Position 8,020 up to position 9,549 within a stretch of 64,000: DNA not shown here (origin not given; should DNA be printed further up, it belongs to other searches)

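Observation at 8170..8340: SpoVT/AbrB-like swapped-hairpin domain fused to the N-terminus of the Cmo-like radical SAM/SPASM enzyme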

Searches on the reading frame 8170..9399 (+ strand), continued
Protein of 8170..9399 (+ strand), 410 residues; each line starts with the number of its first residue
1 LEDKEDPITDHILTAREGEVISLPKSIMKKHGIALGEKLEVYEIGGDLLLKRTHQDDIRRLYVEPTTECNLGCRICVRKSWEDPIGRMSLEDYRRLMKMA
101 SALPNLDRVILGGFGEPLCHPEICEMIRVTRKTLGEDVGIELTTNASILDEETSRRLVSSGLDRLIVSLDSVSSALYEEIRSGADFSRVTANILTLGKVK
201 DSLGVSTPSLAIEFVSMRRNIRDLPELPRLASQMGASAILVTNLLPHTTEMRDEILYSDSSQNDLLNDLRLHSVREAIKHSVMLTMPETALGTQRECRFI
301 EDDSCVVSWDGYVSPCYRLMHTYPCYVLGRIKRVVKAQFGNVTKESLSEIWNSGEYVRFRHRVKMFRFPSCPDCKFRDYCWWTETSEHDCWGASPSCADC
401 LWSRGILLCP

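Call 49: predict_structure(alignment_id=A3)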
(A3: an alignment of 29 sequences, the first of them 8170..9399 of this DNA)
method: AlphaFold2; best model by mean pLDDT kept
length: 410 residues; sequences in the alignment: 29
mean_pLDDT: 82.4   pTM: 0.85
mean pLDDT of the five models: 82.4, 82.4, 82.1, 81.6, 81.1
residues with pLDDT >= 90: 200; 70-90: 126; 50-70: 38; < 50: 46
segments of 3 or more residues with pLDDT < 50: 1-8, 290-295, 369-377, 379-383, 388-396, 402-410
pLDDT, mean of each block of 10 residues (from residue 1): 48 76 82 82 73 81 97 85 93 98 97 96 99 98 97 98 97 94 94 98 97 92 94 96 83 73 71 91 76 59 93 89 75 81 96 82 62 47 49 46 44
secondary structure, 60 per line:
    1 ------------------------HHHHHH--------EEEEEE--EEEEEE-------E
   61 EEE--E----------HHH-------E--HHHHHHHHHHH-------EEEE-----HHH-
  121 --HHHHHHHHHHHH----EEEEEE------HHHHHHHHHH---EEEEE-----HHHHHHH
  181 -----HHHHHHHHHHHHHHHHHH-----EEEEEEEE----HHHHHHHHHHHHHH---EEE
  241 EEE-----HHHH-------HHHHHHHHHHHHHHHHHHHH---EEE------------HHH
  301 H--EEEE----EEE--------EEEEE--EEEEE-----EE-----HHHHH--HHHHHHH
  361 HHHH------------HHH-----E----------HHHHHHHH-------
elements in order: H25-30 E39-44 E47-52 E60-63 H90-100 E108-111 H123-134 E139-144 H151-160 E164-168 H174-180 H186-203 E209-216 H221-234 E238-243 H249-252 H260-279 E283-285 H298-301 E304-307 E312-314 E323-327 E330-334 H347-351 H354-364 H396-403

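Call 53: fold_search(model_id=the predicted structure, library=pdb)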
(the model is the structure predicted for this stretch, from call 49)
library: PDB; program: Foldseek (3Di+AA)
matches with E <= 10: 1901; with E <= 0.001: 443
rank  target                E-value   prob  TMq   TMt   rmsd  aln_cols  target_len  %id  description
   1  7vob                  8.2e-15  1.00  0.57  0.70   6.0       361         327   21  The crystal structure of a Radical SAM Enzyme BlsE involved in the Biosynthesis of Blasticidin S (released 2022-05-04)
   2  5v1s_A                3.5e-14  1.00  0.58  0.56   6.3       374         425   16  Crystal structure of Streptococcus suis SuiB bound to S-adenosylmethionine (released 2017-08-30)
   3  5v1q_B                8.8e-14  1.00  0.56  0.52   5.4       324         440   15  Crystal structure of Streptococcus suis SuiB (released 2017-08-30)
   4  5v1t_A                1.2e-13  1.00  0.55  0.52   5.2       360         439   16  Crystal structure of Streptococcus suis SuiB bound to precursor peptide SuiA (released 2017-08-30)
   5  5v1q_A                2.4e-13  1.00  0.56  0.54   5.0       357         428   15  Crystal structure of Streptococcus suis SuiB (released 2017-08-30)
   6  5v1s_B                1.3e-12  1.00  0.54  0.52   5.2       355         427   16  Crystal structure of Streptococcus suis SuiB bound to S-adenosylmethionine (released 2017-08-30)
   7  5why_B                1.8e-12  1.00  0.56  0.55   9.4       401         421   14  Structural Insights into Thioether Bond Formation in the Biosynthesis of Sactipeptides (released 2017-07-26)
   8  6efn                  2.1e-12  1.00  0.56  0.60   4.3       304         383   15  Structure of a RiPP maturase, SkfB (released 2018-10-24)
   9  5why_A                3.0e-12  1.00  0.55  0.54   7.9       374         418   15  Structural Insights into Thioether Bond Formation in the Biosynthesis of Sactipeptides (released 2017-07-26)
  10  4k37_A                6.0e-12  1.00  0.54  0.60   8.3       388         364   18  Native anSMEcpe with bound AdoMet (released 2013-05-08)
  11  4k39_A                8.1e-12  1.00  0.55  0.61   7.6       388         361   18  Native anSMEcpe with bound AdoMet and Cp18Cys peptide (released 2013-05-08)
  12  5wgg_A                1.1e-11  1.00  0.55  0.52   7.4       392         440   15  Structural Insights into Thioether Bond Formation in the Biosynthesis of Sactipeptides (released 2017-07-26)
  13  4m7t                  1.6e-11  1.00  0.42  0.68   5.5       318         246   17  Crystal structure of BtrN in complex with AdoMet and 2-DOIA (released 2013-10-02)
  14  4k36_A                1.7e-11  1.00  0.56  0.60   7.5       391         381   18  His6 tagged anSMEcpe with bound AdoMet (released 2013-05-08)
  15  8hzv_C                1.9e-11  1.00  0.54  0.47   4.9       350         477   13  The crystal structure of a Radical SAM Enzyme DesII (released 2024-07-10)
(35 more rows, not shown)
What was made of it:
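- Closest known: RRE. Same: These enzymes are among the closest solved structures to the core (call 53).
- These are among the closest solved structures to the core (call 53).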

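Call 58: search_protein_representatives(protein=window:8170-9399:+)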
Query: 410 residues. Proteins with E-value up to 0.001 (for the whole library): 24673; up to 1e-10: 7017; up to 1e-30: 383. The best 150 are listed.
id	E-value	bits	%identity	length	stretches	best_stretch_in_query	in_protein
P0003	3.5e-199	678.3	75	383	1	28-410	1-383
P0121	7.3e-99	347.9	45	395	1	14-410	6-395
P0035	1.9e-97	343.3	46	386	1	54-410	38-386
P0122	1.4e-90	320.7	44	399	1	55-410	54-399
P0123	1.6e-90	320.5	43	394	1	56-410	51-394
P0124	6.5e-89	315.2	41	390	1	48-410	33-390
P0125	3.1e-88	312.9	42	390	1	17-410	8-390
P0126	6.2e-87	308.6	40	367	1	57-410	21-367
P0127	2.4e-83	296.8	40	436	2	3-260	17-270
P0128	4.5e-83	295.9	41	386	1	37-409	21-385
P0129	8.7e-83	295.0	41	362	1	53-410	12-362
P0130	2.5e-82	293.4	44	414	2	57-258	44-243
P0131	3.0e-81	289.9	45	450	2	56-262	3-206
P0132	1.3e-80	287.8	43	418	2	41-275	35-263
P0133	4.5e-79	282.7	39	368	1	55-410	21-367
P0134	1.5e-78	281.0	39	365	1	55-410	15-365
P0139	2.6e-75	270.3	38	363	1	57-410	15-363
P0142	3.0e-74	266.8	36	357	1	58-410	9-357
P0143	5.0e-74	266.1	40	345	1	59-410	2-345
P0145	3.2e-73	263.5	37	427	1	12-410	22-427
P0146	3.4e-73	263.4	39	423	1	10-410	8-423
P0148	6.2e-72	259.2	39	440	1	13-410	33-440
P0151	6.6e-71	255.9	43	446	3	17-198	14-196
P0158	2.6e-67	244.0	37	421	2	18-260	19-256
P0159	1.6e-66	241.4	39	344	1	58-410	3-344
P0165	1.5e-64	235.0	37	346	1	59-409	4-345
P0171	1.4e-63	231.7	38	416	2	21-260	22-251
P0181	1.1e-60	222.2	36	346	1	58-409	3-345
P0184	3.2e-60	220.7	35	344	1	59-409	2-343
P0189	1.4e-59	218.5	37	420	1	55-410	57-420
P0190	2.5e-59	217.7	37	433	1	22-410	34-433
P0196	3.1e-58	214.1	36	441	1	58-410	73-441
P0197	3.2e-58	214.1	37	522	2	59-271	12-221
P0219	3.9e-54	200.6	33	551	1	56-410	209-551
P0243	7.3e-50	186.5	32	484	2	51-264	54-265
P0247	1.1e-49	186.0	37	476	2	50-271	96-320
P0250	3.5e-49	184.3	34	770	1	40-375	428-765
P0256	3.7e-48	180.9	41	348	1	50-322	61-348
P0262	9.2e-48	179.6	34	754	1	55-376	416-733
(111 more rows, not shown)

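Call 61: list_cluster_members(proteins=[P0126, P0129, P0134, P0139, P0142, P0143, P0159, P0165, P0181, P0184])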
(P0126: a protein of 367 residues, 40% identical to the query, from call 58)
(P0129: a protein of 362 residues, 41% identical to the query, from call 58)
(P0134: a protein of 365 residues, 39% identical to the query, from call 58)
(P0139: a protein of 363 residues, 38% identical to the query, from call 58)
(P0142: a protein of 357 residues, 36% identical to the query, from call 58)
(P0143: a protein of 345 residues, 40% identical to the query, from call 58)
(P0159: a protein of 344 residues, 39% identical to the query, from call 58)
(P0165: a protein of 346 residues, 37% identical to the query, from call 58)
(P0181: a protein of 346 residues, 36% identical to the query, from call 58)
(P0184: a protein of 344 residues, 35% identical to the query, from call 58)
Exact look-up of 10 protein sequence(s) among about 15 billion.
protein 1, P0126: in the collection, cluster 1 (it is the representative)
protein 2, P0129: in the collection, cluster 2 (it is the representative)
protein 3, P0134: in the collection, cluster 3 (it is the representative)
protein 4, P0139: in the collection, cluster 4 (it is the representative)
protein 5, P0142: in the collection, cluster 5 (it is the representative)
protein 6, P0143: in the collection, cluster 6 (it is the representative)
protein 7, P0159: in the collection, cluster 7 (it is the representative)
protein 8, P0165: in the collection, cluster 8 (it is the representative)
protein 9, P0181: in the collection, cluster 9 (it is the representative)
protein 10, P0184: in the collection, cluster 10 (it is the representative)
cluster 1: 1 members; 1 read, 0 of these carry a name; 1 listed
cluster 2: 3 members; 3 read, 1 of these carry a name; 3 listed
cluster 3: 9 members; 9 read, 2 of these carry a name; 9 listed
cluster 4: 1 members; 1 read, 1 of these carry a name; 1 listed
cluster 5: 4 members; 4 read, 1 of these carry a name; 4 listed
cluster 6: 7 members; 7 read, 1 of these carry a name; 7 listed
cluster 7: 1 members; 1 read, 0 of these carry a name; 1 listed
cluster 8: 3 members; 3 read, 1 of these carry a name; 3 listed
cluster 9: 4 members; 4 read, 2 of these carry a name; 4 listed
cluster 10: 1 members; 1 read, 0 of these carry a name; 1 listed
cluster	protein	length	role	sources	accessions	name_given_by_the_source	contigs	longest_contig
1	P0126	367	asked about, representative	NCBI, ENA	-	-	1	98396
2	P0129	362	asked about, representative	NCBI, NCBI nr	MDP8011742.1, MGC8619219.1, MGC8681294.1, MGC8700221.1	MAG: tungsten cofactor oxidoreductase radical SAM maturase [Thermoplasmata archaeon] | tungsten cofactor oxidoreductase radical SAM maturase [Thermoplasmata archaeon]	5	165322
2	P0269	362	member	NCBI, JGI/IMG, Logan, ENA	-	-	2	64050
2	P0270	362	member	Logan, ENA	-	-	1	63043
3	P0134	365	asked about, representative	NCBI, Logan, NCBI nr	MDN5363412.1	MAG: hypothetical protein PWQ91_473 [Eubacteriales bacterium] | hypothetical protein [Eubacteriales bacterium]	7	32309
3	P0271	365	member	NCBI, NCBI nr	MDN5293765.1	MAG: hypothetical protein PWQ31_1070 [Eubacteriales bacterium] | hypothetical protein [Eubacteriales bacterium]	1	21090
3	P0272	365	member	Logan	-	-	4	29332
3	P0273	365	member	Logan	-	-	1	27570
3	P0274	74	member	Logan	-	-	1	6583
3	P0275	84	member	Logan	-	-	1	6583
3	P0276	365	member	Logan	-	-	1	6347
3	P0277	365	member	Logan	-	-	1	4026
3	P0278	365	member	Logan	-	-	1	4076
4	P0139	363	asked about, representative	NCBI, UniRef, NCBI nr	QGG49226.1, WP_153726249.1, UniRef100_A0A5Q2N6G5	tungsten cofactor oxidoreductase radical SAM maturase [Heliorestis convoluta] | Tungsten cofactor oxidoreductase radical SAM maturase n=1 Tax=Heliorestis convoluta ...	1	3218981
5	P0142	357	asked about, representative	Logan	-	-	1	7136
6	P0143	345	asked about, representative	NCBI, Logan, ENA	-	-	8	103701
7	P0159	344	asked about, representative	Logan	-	-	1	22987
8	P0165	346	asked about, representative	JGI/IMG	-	-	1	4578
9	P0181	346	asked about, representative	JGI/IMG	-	tungsten cofactor oxidoreducase radical SAM maturase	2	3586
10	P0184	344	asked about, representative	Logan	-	-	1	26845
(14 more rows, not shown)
